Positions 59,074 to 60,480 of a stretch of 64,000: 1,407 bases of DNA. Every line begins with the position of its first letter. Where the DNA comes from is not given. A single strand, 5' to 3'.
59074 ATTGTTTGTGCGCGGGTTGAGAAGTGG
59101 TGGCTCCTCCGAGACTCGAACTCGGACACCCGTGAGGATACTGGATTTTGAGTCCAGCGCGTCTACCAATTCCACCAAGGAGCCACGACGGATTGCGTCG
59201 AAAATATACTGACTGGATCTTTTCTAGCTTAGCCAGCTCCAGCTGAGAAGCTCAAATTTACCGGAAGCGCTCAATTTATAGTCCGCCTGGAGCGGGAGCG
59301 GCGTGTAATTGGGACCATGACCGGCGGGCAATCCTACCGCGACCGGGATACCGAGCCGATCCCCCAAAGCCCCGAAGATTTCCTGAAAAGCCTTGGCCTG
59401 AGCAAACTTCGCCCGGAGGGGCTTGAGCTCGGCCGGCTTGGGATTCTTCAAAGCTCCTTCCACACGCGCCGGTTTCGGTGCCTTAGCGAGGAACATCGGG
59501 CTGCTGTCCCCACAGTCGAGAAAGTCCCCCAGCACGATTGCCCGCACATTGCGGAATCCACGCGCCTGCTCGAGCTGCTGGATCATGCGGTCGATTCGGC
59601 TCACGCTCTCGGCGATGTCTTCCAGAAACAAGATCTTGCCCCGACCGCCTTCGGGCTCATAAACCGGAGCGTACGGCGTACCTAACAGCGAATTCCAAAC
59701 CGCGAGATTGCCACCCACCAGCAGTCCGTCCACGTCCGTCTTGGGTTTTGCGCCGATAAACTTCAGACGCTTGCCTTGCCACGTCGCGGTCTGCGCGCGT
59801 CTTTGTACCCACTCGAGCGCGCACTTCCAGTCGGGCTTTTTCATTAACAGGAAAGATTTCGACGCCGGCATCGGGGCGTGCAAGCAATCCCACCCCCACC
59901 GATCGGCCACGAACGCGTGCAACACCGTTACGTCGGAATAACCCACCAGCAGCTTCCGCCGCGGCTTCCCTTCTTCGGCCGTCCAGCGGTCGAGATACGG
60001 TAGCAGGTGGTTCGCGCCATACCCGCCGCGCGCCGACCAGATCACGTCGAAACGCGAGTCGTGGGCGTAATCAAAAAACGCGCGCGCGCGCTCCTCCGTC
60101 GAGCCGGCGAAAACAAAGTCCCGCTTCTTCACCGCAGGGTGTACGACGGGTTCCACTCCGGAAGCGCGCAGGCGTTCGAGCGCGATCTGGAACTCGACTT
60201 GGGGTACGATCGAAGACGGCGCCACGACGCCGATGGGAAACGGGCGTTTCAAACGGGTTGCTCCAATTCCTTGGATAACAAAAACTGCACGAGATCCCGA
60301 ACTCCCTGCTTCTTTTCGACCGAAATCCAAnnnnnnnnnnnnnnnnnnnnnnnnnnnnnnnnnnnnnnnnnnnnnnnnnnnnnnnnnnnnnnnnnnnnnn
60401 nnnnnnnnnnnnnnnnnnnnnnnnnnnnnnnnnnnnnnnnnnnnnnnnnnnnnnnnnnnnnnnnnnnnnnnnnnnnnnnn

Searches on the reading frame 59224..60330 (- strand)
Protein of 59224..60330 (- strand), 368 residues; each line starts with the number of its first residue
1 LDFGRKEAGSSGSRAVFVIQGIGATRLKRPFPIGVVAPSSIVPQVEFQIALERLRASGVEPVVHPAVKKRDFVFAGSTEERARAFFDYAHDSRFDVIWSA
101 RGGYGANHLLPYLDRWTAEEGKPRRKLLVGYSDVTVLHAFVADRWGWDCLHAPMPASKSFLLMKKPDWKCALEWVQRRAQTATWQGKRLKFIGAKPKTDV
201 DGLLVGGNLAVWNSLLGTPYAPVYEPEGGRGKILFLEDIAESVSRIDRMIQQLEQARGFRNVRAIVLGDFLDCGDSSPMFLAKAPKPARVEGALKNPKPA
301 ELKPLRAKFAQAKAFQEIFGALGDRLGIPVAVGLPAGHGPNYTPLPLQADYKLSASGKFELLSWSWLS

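Call 10: search_protein_families(library=pfam, proteins=[window:59224-60330:-], max_evalue=0.01)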
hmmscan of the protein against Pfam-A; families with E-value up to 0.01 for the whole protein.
window:59224-60330:- (368 aa): 2 families
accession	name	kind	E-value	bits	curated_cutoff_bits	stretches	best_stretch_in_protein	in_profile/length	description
PF02016.21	Peptidase_S66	-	2.8e-27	95.7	25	1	33-151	1-120/121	LD-carboxypeptidase N-terminal domain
PF17676.7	Peptidase_S66C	-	6e-27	95.1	23.7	1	202-353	2-120/120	LD-carboxypeptidase C-terminal domain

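Call 13: find_homologous_proteins(query=window:59224-60330:-, max_evalue=1e-20)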
Query window:59224-60330:- (368 aa): 3476 proteins with E <= 1e-20 among 8000 candidates; the best 120 are listed.
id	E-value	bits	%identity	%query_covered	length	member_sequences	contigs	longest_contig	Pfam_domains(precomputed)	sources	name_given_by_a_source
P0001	1.4e-231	786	100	93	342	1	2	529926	PF17676.8,PF02016.22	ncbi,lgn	ncbi:MAG: LD-carboxypeptidase [Bacteriovoracia bacterium]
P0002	1.1e-116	408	53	94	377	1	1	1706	PF17676.8,PF02016.22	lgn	-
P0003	4.3e-114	400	53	91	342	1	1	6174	PF17676.8,PF02016.22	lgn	-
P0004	5.3e-113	396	53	91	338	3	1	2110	PF17676.8,PF02016.22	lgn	-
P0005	9.1e-112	392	52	91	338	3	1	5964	PF17676.8,PF02016.22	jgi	jgi:muramoyltetrapeptide carboxypeptidase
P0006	1.2e-111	392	53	91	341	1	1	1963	PF17676.8,PF02016.22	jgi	jgi:muramoyltetrapeptide carboxypeptidase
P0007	4.2e-111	390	52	91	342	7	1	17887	PF17676.8,PF02016.22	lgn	-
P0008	3.6e-110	387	50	91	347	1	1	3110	PF17676.8,PF02016.22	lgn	-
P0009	5.0e-110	386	52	91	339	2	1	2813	PF17676.8,PF02016.22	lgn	-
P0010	6.8e-109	382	52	91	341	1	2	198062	PF17676.8,PF02016.22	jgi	jgi:muramoyltetrapeptide carboxypeptidase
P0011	6.9e-109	382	53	91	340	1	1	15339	PF17676.8,PF02016.22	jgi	jgi:muramoyltetrapeptide carboxypeptidase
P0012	1.2e-108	382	51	91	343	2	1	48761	PF17676.8,PF02016.22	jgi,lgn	jgi:muramoyltetrapeptide carboxypeptidase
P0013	1.1e-106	375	52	92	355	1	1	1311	PF17676.8,PF02016.22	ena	-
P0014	1.4e-106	375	53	91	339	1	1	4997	PF17676.8,PF02016.22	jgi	jgi:muramoyltetrapeptide carboxypeptidase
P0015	7.0e-106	373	49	91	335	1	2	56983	PF17676.8,PF02016.22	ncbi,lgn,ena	-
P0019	3.3e-104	367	49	91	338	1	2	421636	PF17676.8,PF02016.22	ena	-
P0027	2.2e-101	358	52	91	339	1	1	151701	PF17676.8,PF02016.22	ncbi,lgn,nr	ncbi:MAG: LD-carboxypeptidase [Oligoflexia bacterium]|nr:LD-carboxypeptidase [Oligoflexia bacterium]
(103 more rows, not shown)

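Call 14: find_encoding_contigs(protein=P0001, flank=10000, max_places=10)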
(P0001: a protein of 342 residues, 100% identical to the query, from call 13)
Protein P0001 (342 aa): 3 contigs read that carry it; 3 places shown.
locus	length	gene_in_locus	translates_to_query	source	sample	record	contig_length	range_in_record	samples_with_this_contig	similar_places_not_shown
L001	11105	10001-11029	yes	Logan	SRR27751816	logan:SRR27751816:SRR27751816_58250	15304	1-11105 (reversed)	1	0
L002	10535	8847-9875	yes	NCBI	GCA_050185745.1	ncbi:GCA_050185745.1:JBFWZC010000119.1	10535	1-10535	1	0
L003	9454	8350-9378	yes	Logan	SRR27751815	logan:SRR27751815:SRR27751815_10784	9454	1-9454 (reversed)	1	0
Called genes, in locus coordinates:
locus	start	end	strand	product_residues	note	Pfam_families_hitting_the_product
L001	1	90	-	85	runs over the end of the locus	-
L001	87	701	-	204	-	PF01227:GTP_cyclohydroI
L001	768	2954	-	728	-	PF13328:HD_4, PF01966:HD, PF04607:RelA_SpoT, PF02824:TGS, PF19296:RelA_AH, PF28438:RelA_RIS, PF01842:ACT, PF13291:ACT_4, +1 more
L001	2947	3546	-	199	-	PF00625:Guanylate_kin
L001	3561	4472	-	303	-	PF03755:YicC-like_N, PF08340:YicC-like_C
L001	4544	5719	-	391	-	PF03255:ACCA, PF01039:Carboxyl_trans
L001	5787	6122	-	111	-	-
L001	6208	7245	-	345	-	PF02541:Ppx-GppA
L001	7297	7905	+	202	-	PF03748:FliL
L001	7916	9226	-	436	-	PF00158:Sigma54_activat, PF01078:Mg_chelatase (faint), PF14532:Sigma54_activ_2, PF07728:AAA_5 (weak), PF25601:AAA_lid_14, PF02954:HTH_8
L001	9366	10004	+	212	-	PF03193:RsgA_GTPase (faint), PF01926:MMR_HSR1, PF02421:FeoB_N (weak)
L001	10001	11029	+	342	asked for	PF02016:Peptidase_S66, PF17676:Peptidase_S66C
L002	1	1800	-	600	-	PF13328:HD_4, PF01966:HD, PF04607:RelA_SpoT, PF02824:TGS, PF19296:RelA_AH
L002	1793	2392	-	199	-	PF00625:Guanylate_kin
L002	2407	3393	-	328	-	PF03755:YicC-like_N, PF08340:YicC-like_C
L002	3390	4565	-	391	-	PF03255:ACCA, PF01039:Carboxyl_trans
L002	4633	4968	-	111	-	-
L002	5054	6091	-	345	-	PF02541:Ppx-GppA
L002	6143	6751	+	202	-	PF03748:FliL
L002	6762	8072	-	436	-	PF00158:Sigma54_activat, PF01078:Mg_chelatase (faint), PF14532:Sigma54_activ_2, PF07728:AAA_5 (weak), PF25601:AAA_lid_14, PF02954:HTH_8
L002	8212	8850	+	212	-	PF03193:RsgA_GTPase (faint), PF01926:MMR_HSR1, PF02421:FeoB_N (weak)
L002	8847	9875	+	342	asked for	PF02016:Peptidase_S66, PF17676:Peptidase_S66C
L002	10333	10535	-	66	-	?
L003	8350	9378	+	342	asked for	PF02016:Peptidase_S66, PF17676:Peptidase_S66C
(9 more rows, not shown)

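Call 19: find_encoding_contigs(protein=P0010, flank=4000, max_places=3)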
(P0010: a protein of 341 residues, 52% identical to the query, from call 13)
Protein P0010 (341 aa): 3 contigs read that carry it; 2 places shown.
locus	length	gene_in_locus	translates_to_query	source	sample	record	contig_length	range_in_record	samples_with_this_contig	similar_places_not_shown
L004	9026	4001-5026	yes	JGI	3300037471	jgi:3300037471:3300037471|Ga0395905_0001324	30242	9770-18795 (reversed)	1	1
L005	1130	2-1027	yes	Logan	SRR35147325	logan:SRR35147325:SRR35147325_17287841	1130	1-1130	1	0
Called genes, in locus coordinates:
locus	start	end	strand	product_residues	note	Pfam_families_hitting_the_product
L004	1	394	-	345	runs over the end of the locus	PF03255:ACCA, PF01039:Carboxyl_trans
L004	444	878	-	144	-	-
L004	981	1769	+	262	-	-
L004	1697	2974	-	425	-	PF00158:Sigma54_activat, PF01078:Mg_chelatase (faint), PF14532:Sigma54_activ_2, PF07728:AAA_5 (weak), PF25601:AAA_lid_14, PF02954:HTH_8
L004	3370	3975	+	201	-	PF03193:RsgA_GTPase (faint), PF01926:MMR_HSR1, PF02421:FeoB_N, PF00009:GTP_EFTU (weak)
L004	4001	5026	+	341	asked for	PF02016:Peptidase_S66, PF17676:Peptidase_S66C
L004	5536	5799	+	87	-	-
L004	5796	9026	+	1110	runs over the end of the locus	PF13185:GAF_2 (weak), PF00512:HisKA, PF02518:HATPase_c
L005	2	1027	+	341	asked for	PF02016:Peptidase_S66, PF17676:Peptidase_S66C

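Call 20: find_encoding_contigs(protein=P0012, flank=4000, max_places=3)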
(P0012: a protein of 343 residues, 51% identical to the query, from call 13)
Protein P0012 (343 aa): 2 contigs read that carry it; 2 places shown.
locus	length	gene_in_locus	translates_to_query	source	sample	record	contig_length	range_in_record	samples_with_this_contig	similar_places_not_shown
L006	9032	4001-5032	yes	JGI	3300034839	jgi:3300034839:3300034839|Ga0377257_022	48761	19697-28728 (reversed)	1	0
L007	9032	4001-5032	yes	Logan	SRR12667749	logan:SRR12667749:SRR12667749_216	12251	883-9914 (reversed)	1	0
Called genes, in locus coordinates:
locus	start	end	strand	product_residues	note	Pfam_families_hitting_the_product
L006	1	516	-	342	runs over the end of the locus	PF03255:ACCA, PF01039:Carboxyl_trans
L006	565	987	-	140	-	-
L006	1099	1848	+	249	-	PF03748:FliL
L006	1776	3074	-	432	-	PF01078:Mg_chelatase (faint), PF00158:Sigma54_activat, PF14532:Sigma54_activ_2, PF07728:AAA_5 (weak), PF25601:AAA_lid_14, PF02954:HTH_8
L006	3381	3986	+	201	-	PF03193:RsgA_GTPase (faint), PF00009:GTP_EFTU (faint), PF00735:Septin (faint), PF01926:MMR_HSR1, PF02421:FeoB_N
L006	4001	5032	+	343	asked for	PF02016:Peptidase_S66, PF17676:Peptidase_S66C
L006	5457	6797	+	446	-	-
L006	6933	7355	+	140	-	PF01814:Hemerythrin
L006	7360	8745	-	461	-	PF13091:PLDc_2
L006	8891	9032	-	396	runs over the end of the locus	PF13493:DUF4118, PF00512:HisKA, PF02518:HATPase_c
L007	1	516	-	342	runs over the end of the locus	PF03255:ACCA, PF01039:Carboxyl_trans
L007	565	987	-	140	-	-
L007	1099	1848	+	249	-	PF03748:FliL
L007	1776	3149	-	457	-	PF01078:Mg_chelatase (faint), PF00158:Sigma54_activat, PF14532:Sigma54_activ_2, PF07728:AAA_5 (weak), PF25601:AAA_lid_14, PF02954:HTH_8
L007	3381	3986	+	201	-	PF03193:RsgA_GTPase (faint), PF00009:GTP_EFTU (faint), PF00735:Septin (faint), PF01926:MMR_HSR1, PF02421:FeoB_N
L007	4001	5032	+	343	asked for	PF02016:Peptidase_S66, PF17676:Peptidase_S66C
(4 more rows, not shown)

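Call 21: find_encoding_contigs(protein=P0007, flank=4000, max_places=3)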
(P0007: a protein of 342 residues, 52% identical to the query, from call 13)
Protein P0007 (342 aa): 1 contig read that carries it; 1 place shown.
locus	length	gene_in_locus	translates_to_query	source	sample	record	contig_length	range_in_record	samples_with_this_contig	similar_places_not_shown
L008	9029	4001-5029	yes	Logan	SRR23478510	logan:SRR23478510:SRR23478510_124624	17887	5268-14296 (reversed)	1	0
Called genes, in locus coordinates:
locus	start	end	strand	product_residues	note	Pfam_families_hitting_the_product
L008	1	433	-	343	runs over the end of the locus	PF03255:ACCA, PF01039:Carboxyl_trans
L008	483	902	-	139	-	-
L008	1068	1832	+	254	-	-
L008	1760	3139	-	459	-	PF00158:Sigma54_activat, PF01078:Mg_chelatase (faint), PF14532:Sigma54_activ_2, PF07728:AAA_5 (weak), PF25601:AAA_lid_14, PF02954:HTH_8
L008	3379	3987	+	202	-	PF03193:RsgA_GTPase (faint), PF01926:MMR_HSR1, PF02421:FeoB_N, PF00009:GTP_EFTU (weak)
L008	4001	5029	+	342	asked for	PF02016:Peptidase_S66, PF17676:Peptidase_S66C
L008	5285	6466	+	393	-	PF00023:Ank (faint), PF12796:Ank_2 (weak), PF13606:Ank_3 (faint), PF13637:Ank_4 (faint)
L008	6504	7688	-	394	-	-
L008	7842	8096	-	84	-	-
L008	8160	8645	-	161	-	-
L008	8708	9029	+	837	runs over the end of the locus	PF14742:GDE_N_bis, PF22422:MGH1-like_GH, PF06202:GDE_C (weak)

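Call 22: find_encoding_contigs(protein=P0027, flank=4000, max_places=3)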
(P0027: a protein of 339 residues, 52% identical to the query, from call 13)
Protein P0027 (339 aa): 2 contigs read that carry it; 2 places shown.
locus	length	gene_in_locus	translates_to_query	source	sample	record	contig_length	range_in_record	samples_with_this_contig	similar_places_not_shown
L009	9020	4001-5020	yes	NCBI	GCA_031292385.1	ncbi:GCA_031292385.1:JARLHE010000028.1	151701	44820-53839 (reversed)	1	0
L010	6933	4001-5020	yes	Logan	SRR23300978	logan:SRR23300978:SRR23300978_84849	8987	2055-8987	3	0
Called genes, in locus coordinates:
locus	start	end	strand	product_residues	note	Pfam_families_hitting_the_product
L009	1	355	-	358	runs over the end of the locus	PF03255:ACCA, PF01039:Carboxyl_trans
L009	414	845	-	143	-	-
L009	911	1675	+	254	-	PF03748:FliL (weak)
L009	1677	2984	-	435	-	PF00158:Sigma54_activat, PF14532:Sigma54_activ_2, PF01078:Mg_chelatase (faint), PF07728:AAA_5 (weak), PF25601:AAA_lid_14, PF02954:HTH_8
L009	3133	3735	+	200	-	PF03193:RsgA_GTPase (faint), PF00350:Dynamin_N (faint), PF01926:MMR_HSR1, PF02421:FeoB_N, PF04548:AIG1 (weak), PF00009:GTP_EFTU (weak)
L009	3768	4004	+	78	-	-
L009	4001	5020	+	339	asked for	PF02016:Peptidase_S66, PF17676:Peptidase_S66C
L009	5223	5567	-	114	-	-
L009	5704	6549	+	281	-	PF11219:DUF3014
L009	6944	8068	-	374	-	PF00487:FA_desaturase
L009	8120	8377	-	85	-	-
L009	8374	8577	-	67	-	-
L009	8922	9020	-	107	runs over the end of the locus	PF00076:RRM_1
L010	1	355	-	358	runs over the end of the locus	PF03255:ACCA, PF01039:Carboxyl_trans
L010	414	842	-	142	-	-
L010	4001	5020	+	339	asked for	PF02016:Peptidase_S66, PF17676:Peptidase_S66C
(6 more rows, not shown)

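Call 31: find_related_loci(query=A1, collection=metagenome_contigs, flank=2500)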
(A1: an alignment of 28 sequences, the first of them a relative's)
Query A1 (342 aa) in metagenome_contigs; peptide patterns used: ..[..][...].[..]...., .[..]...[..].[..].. (x = any residue, [..] = any of these).
600 stretches matched a pattern (row limit reached: there are more); 552 encode a relative of the query (tblastn E <= 1e-3); the best 80 are kept; 80 distinct loci.
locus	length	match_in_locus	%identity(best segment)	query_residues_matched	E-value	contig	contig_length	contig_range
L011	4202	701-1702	51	3-341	2e-108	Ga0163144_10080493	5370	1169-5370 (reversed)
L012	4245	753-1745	47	7-342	5e-103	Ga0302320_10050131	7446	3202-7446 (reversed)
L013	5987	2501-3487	47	7-340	2e-106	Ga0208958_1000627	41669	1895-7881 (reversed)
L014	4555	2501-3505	48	2-341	4e-100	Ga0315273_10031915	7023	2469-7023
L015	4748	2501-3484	46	1-340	6e-100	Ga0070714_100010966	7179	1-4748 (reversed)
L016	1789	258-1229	46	2-342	2e-104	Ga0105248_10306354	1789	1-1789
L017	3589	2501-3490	48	7-342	2e-97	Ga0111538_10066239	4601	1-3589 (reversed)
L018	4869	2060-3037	49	7-340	7e-97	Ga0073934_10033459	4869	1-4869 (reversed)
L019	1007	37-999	46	3-340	9e-104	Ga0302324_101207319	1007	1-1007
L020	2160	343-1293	46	7-341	1e-98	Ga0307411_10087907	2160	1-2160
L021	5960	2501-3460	47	7-342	9e-94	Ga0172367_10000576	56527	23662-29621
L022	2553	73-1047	44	1-342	7e-96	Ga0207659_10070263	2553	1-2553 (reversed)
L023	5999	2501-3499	43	7-342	1e-92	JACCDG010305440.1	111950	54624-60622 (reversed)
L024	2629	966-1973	44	1-341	6e-95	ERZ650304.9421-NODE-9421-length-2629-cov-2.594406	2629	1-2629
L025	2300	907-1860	46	7-342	2e-95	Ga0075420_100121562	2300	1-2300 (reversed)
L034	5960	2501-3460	45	4-342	4e-82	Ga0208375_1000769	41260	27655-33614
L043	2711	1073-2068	39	7-338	7e-69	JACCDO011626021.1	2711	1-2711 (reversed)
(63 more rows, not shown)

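Call 56: find_encoding_contigs(protein=P0005, flank=3000, max_places=4)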
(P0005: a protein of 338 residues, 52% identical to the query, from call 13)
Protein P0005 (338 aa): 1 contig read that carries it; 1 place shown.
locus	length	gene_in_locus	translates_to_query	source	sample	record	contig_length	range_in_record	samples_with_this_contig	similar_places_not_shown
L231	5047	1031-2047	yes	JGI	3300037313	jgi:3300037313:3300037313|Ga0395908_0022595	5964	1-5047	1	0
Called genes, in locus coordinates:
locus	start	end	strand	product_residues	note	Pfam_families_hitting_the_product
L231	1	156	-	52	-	?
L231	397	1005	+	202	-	PF03193:RsgA_GTPase (faint), PF01926:MMR_HSR1, PF02421:FeoB_N (weak), PF00009:GTP_EFTU (weak)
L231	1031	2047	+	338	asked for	PF02016:Peptidase_S66, PF17676:Peptidase_S66C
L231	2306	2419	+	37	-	-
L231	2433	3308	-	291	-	-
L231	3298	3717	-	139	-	-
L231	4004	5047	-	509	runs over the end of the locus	PF00112:Peptidase_C1, PF13529:Peptidase_C39_2 (weak), PF17957:Big_7 (weak), PF10342:Kre9_KNH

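Call 57: find_encoding_contigs(protein=P0003, flank=3000, max_places=4)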
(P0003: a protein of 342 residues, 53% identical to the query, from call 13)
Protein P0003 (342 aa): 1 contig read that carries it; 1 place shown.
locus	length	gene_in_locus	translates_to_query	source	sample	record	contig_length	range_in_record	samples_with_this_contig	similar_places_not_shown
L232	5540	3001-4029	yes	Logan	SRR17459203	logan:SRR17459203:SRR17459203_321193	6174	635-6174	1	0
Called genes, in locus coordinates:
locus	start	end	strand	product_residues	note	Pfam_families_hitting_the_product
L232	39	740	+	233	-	-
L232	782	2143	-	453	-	PF00158:Sigma54_activat, PF01078:Mg_chelatase (faint), PF14532:Sigma54_activ_2, PF07728:AAA_5 (weak), PF25601:AAA_lid_14, PF02954:HTH_8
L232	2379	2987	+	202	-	PF03193:RsgA_GTPase (faint), PF01926:MMR_HSR1, PF02421:FeoB_N (weak), PF00009:GTP_EFTU (weak)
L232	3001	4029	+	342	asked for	PF02016:Peptidase_S66, PF17676:Peptidase_S66C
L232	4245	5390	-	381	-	PF14690:Zn_ribbon_ISL3, PF01610:DDE_Tnp_ISL3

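Call 58: find_encoding_contigs(protein=P0009, flank=3000, max_places=4)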
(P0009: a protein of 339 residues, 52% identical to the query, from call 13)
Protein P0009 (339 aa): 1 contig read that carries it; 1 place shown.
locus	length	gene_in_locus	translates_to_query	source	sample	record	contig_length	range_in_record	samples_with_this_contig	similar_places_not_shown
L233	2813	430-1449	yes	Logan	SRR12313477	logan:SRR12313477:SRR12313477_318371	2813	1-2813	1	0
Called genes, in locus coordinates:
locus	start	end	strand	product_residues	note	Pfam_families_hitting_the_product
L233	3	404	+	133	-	?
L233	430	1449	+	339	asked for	PF02016:Peptidase_S66, PF17676:Peptidase_S66C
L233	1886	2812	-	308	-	?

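Call 72: search_protein_families(library=pfam, proteins=[L011:2319-3365:+, L012:2102-3346:+, L023:3565-4668:-, L034:3803-4816:-, L021:3599-4585:+, L043:1022-2074:+, L043:938-1948:-, L006:5421-6797:+, L231:2433-3557:-, L233:1886-2812:-], max_evalue=0.001)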
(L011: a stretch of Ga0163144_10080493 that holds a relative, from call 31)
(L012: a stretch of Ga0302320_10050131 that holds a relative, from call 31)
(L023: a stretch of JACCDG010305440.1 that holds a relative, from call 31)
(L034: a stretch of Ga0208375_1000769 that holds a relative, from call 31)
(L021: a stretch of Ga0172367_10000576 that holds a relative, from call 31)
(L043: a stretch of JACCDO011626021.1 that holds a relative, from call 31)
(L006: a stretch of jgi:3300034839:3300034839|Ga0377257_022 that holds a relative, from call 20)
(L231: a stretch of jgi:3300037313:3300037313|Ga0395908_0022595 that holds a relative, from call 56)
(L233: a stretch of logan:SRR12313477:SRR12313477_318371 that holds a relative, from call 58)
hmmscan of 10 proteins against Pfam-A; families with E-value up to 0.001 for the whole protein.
L011:2319-3365:+ (348 aa): 0 families

L012:2102-3346:+ (414 aa): 1 family
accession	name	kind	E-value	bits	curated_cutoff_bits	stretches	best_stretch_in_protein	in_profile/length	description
PF02661.23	Fic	-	4.6e-14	53.5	24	1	166-263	1-90/93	Fic/DOC family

L023:3565-4668:- (367 aa): 0 families

L034:3803-4816:- (337 aa): 3 families
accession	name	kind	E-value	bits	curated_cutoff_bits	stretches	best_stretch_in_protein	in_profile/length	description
PF00589.27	Phage_integrase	-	1.1e-22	81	27.1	1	165-323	2-167/172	Phage integrase family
PF13495.12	Phage_int_SAM_4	-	2.6e-05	25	27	1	83-139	27-80/85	Phage integrase, N-terminal SAM-like domain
PF02899.23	Phage_int_SAM_1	-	0.00093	19.9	22.3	0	84-141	28-83/83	Phage integrase, N-terminal SAM-like domain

L021:3599-4585:+ (328 aa): 1 family
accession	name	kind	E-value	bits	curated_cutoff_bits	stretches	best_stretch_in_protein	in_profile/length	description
PF04187.18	Cofac_haem_bdg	-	1.9e-27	97.1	27.7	1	67-267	1-212/213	Haem-binding uptake, Tiki superfamily, ChaN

L043:1022-2074:+ (350 aa): 2 families
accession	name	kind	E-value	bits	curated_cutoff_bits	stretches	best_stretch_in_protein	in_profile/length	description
PF17676.7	Peptidase_S66C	-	1e-26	94.3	23.7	1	189-338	1-120/120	LD-carboxypeptidase C-terminal domain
PF02016.21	Peptidase_S66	-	6.5e-25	88.1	25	1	18-138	1-121/121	LD-carboxypeptidase N-terminal domain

L043:938-1948:- (336 aa): 0 families

L006:5421-6797:+ (458 aa): 0 families

L231:2433-3557:- (374 aa): 0 families

L233:1886-2812:- (308 aa): 0 families

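Call 82: find_encoding_contigs(protein=P0002, flank=2500, max_places=3)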
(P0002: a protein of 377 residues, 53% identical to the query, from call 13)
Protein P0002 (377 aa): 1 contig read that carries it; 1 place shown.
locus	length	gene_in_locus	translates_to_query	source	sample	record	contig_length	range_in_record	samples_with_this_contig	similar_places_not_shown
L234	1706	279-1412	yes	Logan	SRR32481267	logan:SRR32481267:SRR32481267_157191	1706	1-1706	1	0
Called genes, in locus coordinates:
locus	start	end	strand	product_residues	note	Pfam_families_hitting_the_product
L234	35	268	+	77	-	-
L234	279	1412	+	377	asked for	PF02016:Peptidase_S66, PF17676:Peptidase_S66C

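Call 83: find_encoding_contigs(protein=P0011, flank=2500, max_places=3)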
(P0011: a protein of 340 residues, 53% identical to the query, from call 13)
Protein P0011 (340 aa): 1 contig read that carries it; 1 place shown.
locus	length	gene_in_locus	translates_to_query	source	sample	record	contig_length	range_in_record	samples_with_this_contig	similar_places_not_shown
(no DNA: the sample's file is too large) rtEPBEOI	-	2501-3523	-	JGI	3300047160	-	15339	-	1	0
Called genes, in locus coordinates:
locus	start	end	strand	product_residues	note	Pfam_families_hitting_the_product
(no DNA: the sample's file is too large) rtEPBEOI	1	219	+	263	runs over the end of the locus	PF03748:FliL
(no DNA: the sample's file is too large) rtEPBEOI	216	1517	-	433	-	PF00158:Sigma54_activat, PF01078:Mg_chelatase (faint), PF14532:Sigma54_activ_2, PF07728:AAA_5 (weak), PF25601:AAA_lid_14, PF02954:HTH_8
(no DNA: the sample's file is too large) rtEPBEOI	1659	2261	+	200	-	PF03193:RsgA_GTPase (faint), PF01926:MMR_HSR1, PF02421:FeoB_N (weak), PF04548:AIG1 (faint)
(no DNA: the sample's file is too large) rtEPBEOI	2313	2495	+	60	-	-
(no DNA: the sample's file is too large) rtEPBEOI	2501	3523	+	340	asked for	PF02016:Peptidase_S66, PF17676:Peptidase_S66C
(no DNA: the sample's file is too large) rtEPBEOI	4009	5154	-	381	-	PF03781:FGE-sulfatase, PF02630:SCO1-SenC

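Call 84: find_encoding_contigs(protein=P0019, flank=2500, max_places=3)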
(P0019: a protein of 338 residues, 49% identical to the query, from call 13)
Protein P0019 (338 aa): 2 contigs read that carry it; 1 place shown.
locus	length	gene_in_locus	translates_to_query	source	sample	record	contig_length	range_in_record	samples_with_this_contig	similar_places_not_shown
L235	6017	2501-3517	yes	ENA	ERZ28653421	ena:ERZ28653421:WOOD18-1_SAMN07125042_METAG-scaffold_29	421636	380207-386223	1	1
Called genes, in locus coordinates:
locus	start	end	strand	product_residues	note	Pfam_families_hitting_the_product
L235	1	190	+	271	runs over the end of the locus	PF03748:FliL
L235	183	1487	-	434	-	PF00158:Sigma54_activat, PF01078:Mg_chelatase (faint), PF14532:Sigma54_activ_2, PF07728:AAA_5 (weak), PF25601:AAA_lid_14, PF02954:HTH_8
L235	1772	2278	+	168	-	PF01926:MMR_HSR1, PF02421:FeoB_N (weak), PF03193:RsgA_GTPase (faint), PF00009:GTP_EFTU (weak)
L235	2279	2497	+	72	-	-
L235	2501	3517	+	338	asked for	PF02016:Peptidase_S66, PF17676:Peptidase_S66C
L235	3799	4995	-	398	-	PF00654:Voltage_CLC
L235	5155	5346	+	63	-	-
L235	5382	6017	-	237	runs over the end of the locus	PF00072:Response_reg, PF00486:Trans_reg_C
